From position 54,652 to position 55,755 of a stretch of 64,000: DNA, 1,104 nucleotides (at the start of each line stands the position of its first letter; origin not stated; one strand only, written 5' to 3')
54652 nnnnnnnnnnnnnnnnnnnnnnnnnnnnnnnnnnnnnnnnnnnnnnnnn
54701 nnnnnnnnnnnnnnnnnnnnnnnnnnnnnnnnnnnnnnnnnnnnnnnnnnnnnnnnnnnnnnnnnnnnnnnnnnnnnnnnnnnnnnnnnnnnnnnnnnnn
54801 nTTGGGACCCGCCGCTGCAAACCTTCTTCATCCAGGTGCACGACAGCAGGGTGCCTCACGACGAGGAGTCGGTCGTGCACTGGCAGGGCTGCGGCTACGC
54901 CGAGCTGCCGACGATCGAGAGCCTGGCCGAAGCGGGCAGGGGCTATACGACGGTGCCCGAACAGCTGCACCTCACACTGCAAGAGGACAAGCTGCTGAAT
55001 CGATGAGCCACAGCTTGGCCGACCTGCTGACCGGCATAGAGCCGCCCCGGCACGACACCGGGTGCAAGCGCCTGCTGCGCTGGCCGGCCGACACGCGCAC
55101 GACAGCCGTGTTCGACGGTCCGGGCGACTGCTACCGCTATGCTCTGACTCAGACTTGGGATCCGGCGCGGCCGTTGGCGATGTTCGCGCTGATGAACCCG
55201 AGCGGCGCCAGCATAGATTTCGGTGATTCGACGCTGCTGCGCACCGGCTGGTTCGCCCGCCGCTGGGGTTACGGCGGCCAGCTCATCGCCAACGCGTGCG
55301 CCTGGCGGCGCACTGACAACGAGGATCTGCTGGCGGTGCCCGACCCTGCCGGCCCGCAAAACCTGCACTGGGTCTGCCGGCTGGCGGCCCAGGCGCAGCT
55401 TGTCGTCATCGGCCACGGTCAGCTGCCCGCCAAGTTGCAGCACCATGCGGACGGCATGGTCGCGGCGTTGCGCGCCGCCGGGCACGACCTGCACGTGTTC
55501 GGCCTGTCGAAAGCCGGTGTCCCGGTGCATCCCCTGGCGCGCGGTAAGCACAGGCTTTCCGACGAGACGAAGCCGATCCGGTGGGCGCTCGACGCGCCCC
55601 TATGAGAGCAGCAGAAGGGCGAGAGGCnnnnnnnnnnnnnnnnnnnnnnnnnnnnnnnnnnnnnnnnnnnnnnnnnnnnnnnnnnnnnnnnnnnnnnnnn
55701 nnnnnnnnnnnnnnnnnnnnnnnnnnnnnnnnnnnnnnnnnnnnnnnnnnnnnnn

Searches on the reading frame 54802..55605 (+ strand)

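Call 10: search_protein_families(library=pfam, proteins=[window:54802-55605:+], max_evalue=0.001)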
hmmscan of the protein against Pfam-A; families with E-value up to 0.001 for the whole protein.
window:54802-55605:+ (267 aa): 1 family
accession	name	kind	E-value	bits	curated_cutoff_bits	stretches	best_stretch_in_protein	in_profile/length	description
PF07799.17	DUF1643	-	9.5e-29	100.6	22.5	1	112-245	1-134/134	Protein of unknown function (DUF1643)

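Call 58: search_protein_families(library=phrogs, proteins=[window:54802-55605:+], max_evalue=0.00001)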
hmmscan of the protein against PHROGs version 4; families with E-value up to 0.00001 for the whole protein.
window:54802-55605:+ (267 aa): 1 family
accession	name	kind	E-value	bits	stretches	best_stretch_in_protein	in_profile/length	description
phrog_3230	-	unknown function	9.7e-34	117.5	1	99-262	8-164/167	-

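Call 68: search_protein_families(library=padloc, proteins=[window:54802-55605:+], max_evalue=0.01)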
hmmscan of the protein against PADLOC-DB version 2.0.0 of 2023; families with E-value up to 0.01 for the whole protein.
window:54802-55605:+ (267 aa): 0 families
